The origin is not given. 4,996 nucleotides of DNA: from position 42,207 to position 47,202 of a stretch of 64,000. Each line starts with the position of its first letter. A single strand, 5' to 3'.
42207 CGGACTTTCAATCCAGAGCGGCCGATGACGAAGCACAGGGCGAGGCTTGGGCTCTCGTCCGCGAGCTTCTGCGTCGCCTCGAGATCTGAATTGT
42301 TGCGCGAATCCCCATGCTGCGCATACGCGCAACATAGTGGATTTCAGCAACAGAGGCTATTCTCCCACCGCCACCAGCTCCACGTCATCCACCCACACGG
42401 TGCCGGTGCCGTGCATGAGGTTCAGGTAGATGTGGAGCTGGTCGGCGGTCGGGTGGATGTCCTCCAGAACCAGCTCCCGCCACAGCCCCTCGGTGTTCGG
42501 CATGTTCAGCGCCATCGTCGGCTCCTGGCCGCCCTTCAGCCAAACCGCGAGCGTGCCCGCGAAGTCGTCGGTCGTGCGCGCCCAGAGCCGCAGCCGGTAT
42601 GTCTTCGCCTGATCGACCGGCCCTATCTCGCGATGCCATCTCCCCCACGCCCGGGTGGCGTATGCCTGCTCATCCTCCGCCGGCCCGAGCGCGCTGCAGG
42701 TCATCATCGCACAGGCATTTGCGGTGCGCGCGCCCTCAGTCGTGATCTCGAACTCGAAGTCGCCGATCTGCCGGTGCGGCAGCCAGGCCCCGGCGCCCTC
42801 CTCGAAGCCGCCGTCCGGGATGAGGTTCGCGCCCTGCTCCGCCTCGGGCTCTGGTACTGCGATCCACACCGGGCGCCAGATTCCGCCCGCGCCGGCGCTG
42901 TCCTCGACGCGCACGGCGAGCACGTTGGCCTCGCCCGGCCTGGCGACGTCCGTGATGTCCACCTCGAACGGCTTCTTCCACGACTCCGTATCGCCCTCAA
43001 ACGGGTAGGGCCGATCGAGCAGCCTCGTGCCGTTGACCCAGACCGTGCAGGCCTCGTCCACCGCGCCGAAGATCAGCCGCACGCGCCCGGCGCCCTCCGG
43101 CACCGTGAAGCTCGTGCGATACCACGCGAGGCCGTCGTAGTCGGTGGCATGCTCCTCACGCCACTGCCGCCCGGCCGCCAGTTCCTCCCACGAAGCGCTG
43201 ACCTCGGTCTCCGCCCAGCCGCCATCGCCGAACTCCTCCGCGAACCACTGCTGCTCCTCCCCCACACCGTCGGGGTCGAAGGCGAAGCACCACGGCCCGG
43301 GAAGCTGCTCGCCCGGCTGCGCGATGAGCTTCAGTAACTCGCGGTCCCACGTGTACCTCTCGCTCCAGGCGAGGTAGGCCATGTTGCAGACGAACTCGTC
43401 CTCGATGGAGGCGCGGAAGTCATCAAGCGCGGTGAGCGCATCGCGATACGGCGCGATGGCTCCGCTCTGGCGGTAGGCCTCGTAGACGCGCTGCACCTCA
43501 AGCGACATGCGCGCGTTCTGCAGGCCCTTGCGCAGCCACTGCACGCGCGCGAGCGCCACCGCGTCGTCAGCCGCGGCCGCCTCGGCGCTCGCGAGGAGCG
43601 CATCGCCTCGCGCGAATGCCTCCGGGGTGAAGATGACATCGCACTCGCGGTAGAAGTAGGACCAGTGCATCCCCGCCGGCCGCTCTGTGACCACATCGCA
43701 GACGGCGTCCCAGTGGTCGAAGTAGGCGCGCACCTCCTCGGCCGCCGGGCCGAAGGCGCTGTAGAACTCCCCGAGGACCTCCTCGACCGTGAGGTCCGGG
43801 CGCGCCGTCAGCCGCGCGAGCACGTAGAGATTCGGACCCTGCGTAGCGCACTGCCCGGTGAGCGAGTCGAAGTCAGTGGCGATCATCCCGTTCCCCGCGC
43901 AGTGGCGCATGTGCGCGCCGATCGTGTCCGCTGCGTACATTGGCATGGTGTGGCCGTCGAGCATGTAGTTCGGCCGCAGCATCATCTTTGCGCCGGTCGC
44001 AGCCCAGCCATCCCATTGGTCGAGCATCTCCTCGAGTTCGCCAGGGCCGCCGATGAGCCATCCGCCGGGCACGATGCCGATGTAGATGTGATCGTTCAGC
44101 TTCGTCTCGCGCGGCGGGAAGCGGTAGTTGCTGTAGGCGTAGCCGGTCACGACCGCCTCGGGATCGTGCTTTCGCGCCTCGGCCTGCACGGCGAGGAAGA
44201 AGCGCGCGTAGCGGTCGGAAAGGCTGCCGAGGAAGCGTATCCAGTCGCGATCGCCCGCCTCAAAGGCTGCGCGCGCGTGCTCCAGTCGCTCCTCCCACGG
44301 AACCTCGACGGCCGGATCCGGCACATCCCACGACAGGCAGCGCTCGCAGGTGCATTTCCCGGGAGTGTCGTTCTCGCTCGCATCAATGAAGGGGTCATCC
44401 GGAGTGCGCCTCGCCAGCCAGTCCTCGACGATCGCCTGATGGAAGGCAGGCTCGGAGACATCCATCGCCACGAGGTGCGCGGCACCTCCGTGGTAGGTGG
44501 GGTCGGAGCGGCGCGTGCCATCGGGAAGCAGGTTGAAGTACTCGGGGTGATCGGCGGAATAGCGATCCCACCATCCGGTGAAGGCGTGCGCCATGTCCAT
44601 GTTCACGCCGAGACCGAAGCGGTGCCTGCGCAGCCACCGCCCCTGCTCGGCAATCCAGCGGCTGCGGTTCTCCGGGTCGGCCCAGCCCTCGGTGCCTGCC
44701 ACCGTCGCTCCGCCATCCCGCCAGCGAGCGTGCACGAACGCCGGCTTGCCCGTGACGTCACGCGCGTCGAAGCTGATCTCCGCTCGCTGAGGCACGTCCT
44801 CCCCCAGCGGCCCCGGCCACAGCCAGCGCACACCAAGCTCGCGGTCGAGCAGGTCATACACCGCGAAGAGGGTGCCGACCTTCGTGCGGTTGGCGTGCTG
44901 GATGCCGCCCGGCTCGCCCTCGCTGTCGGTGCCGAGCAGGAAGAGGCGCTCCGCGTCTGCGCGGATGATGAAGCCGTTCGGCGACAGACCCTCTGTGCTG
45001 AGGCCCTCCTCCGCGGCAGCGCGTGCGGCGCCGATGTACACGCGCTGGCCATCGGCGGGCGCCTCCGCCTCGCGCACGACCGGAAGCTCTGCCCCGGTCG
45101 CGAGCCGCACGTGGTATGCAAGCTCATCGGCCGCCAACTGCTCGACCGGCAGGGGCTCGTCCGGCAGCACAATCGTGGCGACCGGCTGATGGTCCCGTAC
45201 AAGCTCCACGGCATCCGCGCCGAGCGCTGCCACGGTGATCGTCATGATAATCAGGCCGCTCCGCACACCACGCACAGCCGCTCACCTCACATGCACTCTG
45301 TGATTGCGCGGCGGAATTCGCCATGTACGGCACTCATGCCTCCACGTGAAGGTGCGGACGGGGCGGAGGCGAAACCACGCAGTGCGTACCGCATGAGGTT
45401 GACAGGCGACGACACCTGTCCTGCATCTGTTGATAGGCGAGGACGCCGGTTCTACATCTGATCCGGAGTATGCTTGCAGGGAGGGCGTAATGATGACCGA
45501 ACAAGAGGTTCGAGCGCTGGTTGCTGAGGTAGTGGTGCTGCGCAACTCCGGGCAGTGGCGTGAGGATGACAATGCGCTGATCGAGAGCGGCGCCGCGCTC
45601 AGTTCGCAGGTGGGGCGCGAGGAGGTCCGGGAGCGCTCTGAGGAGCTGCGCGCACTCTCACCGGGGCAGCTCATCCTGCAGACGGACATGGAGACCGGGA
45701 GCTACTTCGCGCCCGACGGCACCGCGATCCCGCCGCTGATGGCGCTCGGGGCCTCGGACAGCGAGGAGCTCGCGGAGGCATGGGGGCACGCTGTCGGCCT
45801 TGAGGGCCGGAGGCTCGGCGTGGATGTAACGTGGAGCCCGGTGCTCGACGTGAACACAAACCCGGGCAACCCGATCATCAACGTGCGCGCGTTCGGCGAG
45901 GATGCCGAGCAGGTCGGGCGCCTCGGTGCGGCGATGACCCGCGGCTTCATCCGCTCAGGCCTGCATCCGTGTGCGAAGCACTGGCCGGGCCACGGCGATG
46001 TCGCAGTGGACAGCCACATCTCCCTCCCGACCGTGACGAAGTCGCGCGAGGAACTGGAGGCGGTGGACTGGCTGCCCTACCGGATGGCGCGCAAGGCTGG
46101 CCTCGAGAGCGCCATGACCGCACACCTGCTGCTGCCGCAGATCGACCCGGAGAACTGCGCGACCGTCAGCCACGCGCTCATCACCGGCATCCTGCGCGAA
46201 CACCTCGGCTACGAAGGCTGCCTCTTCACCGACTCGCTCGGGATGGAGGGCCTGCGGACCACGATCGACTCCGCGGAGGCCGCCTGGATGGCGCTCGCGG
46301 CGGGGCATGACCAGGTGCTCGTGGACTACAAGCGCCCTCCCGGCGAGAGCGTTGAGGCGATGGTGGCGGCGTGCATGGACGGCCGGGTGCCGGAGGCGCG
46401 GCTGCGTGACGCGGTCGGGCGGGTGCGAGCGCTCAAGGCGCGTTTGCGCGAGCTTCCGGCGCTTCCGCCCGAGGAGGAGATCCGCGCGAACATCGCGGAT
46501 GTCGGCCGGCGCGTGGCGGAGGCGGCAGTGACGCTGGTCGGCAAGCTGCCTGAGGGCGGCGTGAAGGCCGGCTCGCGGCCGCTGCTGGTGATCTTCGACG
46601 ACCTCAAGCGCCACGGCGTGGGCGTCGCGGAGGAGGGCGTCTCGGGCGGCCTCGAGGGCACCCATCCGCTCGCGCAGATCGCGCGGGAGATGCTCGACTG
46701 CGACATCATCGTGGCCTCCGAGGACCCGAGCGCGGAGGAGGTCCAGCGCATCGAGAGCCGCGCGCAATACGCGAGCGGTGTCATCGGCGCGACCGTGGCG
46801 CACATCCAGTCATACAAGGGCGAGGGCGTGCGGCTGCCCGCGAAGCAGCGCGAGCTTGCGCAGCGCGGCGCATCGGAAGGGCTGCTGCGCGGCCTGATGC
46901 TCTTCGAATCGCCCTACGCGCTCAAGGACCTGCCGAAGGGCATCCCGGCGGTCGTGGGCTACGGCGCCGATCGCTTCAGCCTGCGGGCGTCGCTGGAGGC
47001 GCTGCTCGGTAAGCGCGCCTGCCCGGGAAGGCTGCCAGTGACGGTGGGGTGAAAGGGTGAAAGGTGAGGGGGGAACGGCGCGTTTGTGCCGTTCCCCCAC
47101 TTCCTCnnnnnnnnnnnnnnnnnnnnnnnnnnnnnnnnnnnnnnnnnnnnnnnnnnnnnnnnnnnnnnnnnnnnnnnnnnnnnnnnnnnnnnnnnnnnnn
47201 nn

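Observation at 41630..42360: Lower-GC islet: frameshifted hypothetical gene bracketed by related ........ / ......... palindromic repeat clusters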

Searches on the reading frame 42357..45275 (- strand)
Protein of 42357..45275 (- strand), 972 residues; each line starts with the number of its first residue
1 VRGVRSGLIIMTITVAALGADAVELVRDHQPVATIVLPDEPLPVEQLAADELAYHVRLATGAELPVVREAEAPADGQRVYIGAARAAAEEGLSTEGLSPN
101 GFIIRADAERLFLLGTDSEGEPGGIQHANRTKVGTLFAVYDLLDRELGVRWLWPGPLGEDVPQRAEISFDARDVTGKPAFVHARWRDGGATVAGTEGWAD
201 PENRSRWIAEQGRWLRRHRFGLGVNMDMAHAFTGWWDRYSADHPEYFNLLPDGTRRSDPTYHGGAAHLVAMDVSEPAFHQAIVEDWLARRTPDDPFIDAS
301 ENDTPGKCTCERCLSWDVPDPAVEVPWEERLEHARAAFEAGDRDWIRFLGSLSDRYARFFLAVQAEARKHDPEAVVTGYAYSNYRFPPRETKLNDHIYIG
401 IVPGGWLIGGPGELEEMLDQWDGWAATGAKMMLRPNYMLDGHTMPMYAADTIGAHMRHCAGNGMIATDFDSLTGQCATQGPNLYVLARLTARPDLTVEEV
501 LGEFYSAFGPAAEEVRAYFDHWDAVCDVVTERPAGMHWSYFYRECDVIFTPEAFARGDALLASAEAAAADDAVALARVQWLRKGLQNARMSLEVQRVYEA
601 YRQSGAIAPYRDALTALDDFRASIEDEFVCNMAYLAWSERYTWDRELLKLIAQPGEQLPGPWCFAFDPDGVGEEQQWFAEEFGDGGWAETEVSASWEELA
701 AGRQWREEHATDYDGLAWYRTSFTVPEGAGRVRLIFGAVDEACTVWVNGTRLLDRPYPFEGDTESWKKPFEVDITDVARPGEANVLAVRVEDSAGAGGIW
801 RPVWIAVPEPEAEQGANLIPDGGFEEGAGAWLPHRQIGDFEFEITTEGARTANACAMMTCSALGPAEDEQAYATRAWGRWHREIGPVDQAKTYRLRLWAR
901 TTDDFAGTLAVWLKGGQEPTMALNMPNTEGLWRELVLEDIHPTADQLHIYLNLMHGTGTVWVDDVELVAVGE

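Call 40: search_protein_families(library=pfam, proteins=[window:42357-45275:-], max_evalue=0.01)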
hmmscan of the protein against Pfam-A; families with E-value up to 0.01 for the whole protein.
window:42357-45275:- (972 aa): 3 families
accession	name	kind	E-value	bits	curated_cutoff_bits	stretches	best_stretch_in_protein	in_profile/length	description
PF16126.11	DUF4838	-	1.3e-23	84.1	26.6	1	155-520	3-325/325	Domain of unknown function (DUF4838)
PF02837.24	Glyco_hydro_2_N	-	2.2e-10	41.2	28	1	657-790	3-133/169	Glycosyl hydrolases family 2, sugar binding domain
PF22666.2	Glyco_hydro_2_N2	-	4.9e-05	23.9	27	1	717-792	50-119/167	Glycosyl hydrolase 2 galactose-binding domain-like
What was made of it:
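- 42357..45275 (-): Downstream convergent flanking gene: 972-aa DUF4838 + GH2_N protein. Not part of the module. Pfam (call 40).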

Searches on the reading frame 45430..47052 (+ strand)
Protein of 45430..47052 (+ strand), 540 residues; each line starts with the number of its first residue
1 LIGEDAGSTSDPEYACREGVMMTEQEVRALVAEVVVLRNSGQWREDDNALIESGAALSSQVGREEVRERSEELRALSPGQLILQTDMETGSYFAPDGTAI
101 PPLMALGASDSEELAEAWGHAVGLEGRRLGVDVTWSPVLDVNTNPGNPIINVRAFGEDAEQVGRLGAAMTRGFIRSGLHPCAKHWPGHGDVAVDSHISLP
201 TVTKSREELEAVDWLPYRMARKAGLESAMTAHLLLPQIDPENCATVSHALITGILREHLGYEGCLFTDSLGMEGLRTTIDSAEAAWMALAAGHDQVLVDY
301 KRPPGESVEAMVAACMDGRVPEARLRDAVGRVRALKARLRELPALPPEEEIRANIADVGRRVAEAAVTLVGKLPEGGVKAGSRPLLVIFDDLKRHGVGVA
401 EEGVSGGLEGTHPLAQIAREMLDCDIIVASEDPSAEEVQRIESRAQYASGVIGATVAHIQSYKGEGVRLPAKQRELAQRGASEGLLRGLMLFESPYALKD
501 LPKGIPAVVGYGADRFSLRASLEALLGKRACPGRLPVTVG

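Call 73: search_protein_families(library=pfam, proteins=[window:45430-47052:+], max_evalue=0.001)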
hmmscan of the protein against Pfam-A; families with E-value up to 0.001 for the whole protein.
window:45430-47052:+ (540 aa): 1 family
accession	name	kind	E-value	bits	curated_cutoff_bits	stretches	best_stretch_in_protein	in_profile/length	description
PF00933.27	Glyco_hydro_3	-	2.5e-61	208.3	27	1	50-333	32-314/316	Glycosyl hydrolase family 3 N terminal domain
